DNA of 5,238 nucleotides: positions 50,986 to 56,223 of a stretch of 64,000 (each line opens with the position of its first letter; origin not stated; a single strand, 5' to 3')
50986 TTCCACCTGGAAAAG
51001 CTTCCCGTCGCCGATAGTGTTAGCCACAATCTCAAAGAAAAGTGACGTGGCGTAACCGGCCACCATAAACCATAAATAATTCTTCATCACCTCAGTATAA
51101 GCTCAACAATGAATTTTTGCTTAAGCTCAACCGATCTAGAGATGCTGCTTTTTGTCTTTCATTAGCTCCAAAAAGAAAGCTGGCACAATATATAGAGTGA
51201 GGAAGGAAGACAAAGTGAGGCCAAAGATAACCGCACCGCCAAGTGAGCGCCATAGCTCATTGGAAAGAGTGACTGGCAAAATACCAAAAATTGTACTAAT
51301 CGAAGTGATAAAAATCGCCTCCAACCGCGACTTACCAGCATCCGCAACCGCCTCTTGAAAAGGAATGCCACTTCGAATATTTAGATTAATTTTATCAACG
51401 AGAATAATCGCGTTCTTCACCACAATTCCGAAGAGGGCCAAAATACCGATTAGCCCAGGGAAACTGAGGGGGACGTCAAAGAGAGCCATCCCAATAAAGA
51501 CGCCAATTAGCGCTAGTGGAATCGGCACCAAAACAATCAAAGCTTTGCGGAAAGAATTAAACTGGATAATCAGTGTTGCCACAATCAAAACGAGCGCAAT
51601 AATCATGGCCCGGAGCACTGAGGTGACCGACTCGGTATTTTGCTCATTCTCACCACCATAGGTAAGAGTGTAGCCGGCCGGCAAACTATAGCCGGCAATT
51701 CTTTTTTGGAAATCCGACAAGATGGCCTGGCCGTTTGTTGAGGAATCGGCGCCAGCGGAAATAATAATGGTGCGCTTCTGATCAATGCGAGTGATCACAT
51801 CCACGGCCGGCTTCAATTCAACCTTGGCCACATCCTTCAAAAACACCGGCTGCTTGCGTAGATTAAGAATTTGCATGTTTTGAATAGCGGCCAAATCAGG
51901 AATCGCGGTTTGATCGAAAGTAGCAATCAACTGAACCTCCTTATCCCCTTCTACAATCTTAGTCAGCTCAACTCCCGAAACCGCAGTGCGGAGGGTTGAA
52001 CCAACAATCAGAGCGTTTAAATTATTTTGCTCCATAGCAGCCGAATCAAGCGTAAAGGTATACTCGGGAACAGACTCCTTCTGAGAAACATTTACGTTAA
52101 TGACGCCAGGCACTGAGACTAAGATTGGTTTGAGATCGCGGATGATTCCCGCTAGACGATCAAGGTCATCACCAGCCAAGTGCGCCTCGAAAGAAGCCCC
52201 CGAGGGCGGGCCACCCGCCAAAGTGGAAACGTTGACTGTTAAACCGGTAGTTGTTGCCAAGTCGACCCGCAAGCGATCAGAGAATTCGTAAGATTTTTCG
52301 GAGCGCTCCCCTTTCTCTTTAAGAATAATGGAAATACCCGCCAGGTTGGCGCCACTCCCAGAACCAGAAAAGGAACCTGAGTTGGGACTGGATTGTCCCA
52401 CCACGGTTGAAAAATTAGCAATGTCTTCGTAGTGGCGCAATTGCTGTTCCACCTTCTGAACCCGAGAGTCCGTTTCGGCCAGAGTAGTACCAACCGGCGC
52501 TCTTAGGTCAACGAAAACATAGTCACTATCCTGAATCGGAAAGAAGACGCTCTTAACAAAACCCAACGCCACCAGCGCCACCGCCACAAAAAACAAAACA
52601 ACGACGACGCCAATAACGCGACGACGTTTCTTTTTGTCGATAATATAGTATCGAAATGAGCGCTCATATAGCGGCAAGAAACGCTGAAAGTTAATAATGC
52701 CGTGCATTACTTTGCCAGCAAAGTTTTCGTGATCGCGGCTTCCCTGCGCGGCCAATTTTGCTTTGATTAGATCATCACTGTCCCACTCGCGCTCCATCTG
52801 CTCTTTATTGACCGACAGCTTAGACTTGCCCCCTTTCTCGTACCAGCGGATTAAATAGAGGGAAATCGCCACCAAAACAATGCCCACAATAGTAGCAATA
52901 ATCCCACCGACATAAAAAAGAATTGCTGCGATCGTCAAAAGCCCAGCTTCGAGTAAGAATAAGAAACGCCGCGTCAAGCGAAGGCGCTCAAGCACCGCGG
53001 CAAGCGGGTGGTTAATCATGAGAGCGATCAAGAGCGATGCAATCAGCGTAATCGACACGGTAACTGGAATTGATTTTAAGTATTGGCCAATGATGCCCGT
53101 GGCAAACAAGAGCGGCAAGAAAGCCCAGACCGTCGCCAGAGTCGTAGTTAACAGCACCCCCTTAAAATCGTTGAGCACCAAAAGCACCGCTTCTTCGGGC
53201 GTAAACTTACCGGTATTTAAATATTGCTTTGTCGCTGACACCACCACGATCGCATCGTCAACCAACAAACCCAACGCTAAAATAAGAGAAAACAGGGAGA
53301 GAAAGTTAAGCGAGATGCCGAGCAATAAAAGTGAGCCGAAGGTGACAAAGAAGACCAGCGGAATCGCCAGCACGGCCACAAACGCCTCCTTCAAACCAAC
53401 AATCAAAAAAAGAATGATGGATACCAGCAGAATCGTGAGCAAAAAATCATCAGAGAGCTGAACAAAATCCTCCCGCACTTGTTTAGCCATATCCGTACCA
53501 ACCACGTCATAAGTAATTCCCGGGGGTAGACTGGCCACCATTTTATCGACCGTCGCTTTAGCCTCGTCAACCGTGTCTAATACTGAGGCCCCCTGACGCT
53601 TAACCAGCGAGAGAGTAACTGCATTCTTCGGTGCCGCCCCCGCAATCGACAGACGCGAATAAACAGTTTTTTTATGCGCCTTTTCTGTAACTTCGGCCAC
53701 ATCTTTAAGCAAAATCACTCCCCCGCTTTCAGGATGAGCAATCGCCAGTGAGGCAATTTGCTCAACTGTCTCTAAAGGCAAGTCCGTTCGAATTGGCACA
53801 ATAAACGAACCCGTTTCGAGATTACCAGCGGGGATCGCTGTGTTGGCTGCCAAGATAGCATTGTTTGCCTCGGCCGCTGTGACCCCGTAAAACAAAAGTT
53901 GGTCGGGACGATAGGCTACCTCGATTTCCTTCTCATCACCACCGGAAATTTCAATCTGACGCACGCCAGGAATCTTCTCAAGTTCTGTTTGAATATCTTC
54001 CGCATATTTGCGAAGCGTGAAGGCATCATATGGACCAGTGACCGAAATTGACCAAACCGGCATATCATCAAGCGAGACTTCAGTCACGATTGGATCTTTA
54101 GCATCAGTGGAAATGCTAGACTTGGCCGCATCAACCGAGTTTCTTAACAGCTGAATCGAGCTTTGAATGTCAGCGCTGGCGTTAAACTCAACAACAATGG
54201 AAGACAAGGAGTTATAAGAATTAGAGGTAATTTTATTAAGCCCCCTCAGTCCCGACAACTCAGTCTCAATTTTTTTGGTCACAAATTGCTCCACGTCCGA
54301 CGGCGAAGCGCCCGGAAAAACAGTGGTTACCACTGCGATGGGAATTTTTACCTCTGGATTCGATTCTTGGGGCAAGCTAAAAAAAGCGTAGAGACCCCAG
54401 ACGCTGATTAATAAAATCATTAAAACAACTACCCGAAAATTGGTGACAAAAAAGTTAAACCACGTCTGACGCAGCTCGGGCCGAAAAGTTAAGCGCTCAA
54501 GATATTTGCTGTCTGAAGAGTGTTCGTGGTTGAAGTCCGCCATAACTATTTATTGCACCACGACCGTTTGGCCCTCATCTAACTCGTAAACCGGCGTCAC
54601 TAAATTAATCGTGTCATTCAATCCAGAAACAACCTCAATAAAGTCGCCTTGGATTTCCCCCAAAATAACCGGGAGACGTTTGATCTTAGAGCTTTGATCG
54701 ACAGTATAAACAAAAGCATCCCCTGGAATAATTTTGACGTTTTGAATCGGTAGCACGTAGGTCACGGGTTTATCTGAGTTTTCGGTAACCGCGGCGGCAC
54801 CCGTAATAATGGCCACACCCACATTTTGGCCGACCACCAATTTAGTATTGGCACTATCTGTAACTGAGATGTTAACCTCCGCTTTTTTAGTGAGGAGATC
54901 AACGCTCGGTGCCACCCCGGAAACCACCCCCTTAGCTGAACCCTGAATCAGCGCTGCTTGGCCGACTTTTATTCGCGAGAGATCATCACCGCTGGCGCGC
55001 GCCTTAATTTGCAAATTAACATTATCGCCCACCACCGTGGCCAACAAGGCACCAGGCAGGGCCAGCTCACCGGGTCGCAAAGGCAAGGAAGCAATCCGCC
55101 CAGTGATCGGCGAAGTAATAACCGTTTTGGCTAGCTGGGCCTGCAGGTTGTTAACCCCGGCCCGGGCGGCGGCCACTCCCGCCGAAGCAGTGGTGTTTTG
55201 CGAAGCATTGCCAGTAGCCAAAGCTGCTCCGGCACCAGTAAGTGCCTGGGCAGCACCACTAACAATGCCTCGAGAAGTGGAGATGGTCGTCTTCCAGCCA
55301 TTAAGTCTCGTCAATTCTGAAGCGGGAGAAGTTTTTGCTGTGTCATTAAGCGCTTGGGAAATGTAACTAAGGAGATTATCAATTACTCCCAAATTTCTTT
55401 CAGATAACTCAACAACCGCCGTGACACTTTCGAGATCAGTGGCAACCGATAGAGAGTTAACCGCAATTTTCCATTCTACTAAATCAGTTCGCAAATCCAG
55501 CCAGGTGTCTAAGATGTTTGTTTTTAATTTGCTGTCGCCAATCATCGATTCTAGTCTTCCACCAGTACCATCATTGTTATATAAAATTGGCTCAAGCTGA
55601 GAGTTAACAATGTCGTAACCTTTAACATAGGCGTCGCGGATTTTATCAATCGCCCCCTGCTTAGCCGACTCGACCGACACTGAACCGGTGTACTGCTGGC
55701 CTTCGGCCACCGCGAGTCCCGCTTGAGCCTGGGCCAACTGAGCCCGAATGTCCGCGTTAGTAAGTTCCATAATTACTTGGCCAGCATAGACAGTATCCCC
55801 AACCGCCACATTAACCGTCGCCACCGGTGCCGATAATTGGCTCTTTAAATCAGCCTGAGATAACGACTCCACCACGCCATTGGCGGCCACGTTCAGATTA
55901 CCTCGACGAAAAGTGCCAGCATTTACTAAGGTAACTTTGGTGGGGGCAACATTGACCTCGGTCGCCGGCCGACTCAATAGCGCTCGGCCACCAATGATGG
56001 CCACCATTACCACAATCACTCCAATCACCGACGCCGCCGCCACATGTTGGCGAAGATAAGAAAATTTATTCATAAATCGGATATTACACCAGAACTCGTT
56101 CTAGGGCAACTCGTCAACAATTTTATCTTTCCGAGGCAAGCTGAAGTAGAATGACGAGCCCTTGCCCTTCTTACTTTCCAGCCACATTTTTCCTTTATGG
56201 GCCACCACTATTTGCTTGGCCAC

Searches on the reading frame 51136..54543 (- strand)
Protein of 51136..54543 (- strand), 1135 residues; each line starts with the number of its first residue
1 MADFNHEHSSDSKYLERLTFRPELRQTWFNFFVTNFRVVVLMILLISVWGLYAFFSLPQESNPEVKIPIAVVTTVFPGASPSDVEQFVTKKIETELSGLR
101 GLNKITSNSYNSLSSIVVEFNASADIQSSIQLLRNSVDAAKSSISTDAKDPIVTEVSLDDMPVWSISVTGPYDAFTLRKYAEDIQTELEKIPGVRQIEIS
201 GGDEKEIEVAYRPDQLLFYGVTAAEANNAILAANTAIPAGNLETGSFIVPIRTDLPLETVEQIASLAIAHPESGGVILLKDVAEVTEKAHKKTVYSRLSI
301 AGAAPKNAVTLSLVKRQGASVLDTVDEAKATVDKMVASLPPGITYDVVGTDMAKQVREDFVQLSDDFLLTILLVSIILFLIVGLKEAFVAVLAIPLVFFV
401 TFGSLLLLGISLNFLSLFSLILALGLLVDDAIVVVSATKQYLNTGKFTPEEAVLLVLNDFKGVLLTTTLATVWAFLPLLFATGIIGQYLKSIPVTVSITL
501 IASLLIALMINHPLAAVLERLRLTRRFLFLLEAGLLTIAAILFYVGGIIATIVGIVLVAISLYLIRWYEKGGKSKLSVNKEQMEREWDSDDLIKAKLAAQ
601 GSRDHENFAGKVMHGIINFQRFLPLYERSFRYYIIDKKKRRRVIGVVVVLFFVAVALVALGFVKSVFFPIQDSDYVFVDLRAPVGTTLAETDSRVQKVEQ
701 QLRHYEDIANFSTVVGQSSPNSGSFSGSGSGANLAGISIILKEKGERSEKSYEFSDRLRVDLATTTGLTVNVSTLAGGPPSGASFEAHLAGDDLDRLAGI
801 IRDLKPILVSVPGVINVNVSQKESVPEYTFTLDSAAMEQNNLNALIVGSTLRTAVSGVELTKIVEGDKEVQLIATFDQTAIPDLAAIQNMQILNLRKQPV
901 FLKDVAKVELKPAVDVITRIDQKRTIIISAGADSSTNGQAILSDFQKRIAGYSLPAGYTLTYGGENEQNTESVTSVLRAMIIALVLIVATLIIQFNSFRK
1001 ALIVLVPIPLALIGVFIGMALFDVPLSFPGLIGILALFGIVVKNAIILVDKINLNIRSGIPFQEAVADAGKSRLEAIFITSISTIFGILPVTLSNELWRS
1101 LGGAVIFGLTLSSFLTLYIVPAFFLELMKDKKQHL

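Call 31: search_protein_families(library=pfam, proteins=[window:51136-54543:-], max_evalue=0.001)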
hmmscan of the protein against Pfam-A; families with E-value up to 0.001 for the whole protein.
window:51136-54543:- (1135 aa): 2 families
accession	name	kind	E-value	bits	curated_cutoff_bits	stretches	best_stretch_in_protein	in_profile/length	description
PF00873.25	ACR_tran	-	2e-169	565.9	28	2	29-518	2-489/1021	AcrB/AcrD/AcrF family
PF02355.23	SecD_SecF_C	-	1.6e-06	28.1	20.5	2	973-1128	30-187/189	Protein export membrane protein SecD/SecF, C-terminal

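Call 32: search_protein_families(library=ncbifam, proteins=[window:51136-54543:-], max_evalue=0.00001)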
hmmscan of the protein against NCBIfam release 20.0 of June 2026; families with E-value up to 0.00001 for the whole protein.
window:51136-54543:- (1135 aa): 16 families
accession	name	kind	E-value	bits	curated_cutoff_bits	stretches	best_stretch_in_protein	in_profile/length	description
NF033617.1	RND_permease_2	subfamily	5.1e-142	474.9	1250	2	38-512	10-481/1009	multidrug efflux RND transporter permease subunit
NF000282.2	RND_permease_1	subfamily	2.2e-108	363.6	1250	2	30-518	2-495/1029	multidrug efflux RND transporter permease subunit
NF007905.0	PRK10614.1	equivalog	5.3e-98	328.9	1774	2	28-519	3-490/1025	multidrug efflux RND transporter permease subunit MdtC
TIGR00915.1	2A0602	subfamily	3.3e-95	319.9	940.35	2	31-518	4-496/1050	efflux RND transporter permease subunit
TIGR00914.1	2A0601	subfamily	7.2e-84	282.2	701.45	2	640-1129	537-1037/1051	CusA/CzcA family heavy metal efflux RND transporter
NF007798.0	PRK10503.1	equivalog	1.3e-76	258.1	1584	2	39-516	23-496/1040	MdtB/MuxB family multidrug efflux RND transporter permease subunit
NF007842.1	PRK10555.1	equivalog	1.7e-69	234.7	1854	2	30-518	3-496/1036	multidrug efflux RND transporter permease AcrD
NF007133.0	PRK09579.1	equivalog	1.3e-68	231.5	1763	2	38-520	13-490/1017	multidrug efflux RND transporter permease subunit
NF007131.0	PRK09577.1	equivalog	1.2e-66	225.3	1768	2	32-518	5-495/1045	multidrug efflux RND transporter permease subunit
NF000037.1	RND_perm_OqxB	exception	7.2e-55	186.3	2200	2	31-519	6-499/1050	multidrug efflux RND transporter permease subunit OqxB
NF011706.2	PRK15127.1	equivalog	4.6e-47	160.5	2150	2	30-517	3-495/1049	multidrug efflux RND transporter permease subunit AcrB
TIGR00921.1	2A067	subfamily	1.9e-12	46.1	351.9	1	921-1123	133-342/733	hydrophobe/amphiphile efflux-3 (HAE3) family transporter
TIGR00916.1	2A0604s01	subfamily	4.6e-11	42.8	148.6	2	971-1090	85-203/231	SecD/SecF family protein translocase subunit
TIGR00966.2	transloc_SecF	equivalog_domain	2.2e-10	40.5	160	1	971-1122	121-274/279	protein translocase subunit SecF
TIGR03480.1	HpnN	hypoth_equivalog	9.1e-09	33.9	751.85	1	975-1130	713-858/862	hopanoid biosynthesis associated RND transporter like protein HpnN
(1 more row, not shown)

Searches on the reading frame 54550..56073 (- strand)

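Call 31: search_protein_families(library=pfam, proteins=[window:54550-56073:-], max_evalue=0.001)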
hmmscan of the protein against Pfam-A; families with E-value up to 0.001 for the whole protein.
window:54550-56073:- (507 aa): 2 families
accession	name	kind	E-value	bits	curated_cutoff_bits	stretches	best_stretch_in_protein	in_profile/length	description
PF13437.12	HlyD_3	-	9.3e-12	46.1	22.2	1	318-411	1-102/106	HlyD family secretion protein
PF13533.13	Biotin_lipoyl_2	-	0.00093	19.4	29.8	0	77-105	4-32/32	Biotin-lipoyl like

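Call 32: search_protein_families(library=ncbifam, proteins=[window:54550-56073:-], max_evalue=0.00001)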
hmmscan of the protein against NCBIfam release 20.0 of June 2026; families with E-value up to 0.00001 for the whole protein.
window:54550-56073:- (507 aa): 8 families
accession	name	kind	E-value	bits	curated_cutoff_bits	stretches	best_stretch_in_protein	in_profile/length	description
TIGR01730.1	RND_mfp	subfamily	1.6e-24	86.5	94.9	2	291-507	109-322/322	efflux RND transporter periplasmic adaptor subunit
TIGR00998.1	8a0101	subfamily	2.9e-12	46.2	390.8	1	72-379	41-266/334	EmrA/EmrK family multidrug efflux transporter periplasmic adaptor subunit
TIGR03794.1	NHLM_micro_HlyD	equivalog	3.9e-10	39.2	156.2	0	61-127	45-112/421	NHLP bacteriocin system secretion protein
TIGR02971.1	heterocyst_DevB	subfamily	5.5e-10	39.1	129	0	292-398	180-285/327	ABC exporter membrane fusion protein, DevB family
TIGR01843.1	type_I_hlyD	subfamily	5.3e-09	35.6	208.65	1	63-378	32-333/422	HlyD family type I secretion periplasmic adaptor subunit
NF007785.0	PRK10476.1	equivalog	1.3e-08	34.1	376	1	286-377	178-268/347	multidrug transporter subunit MdtN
NF000272.2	OqxA_adapt_sub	exception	3.6e-06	26.2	835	0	63-127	57-121/391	multidrug efflux RND transporter periplasmic adaptor subunit OqxA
NF011715.0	PRK15136.1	equivalog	6.5e-06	25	563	0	73-127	61-115/390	multidrug efflux MFS transporter periplasmic adaptor subunit EmrA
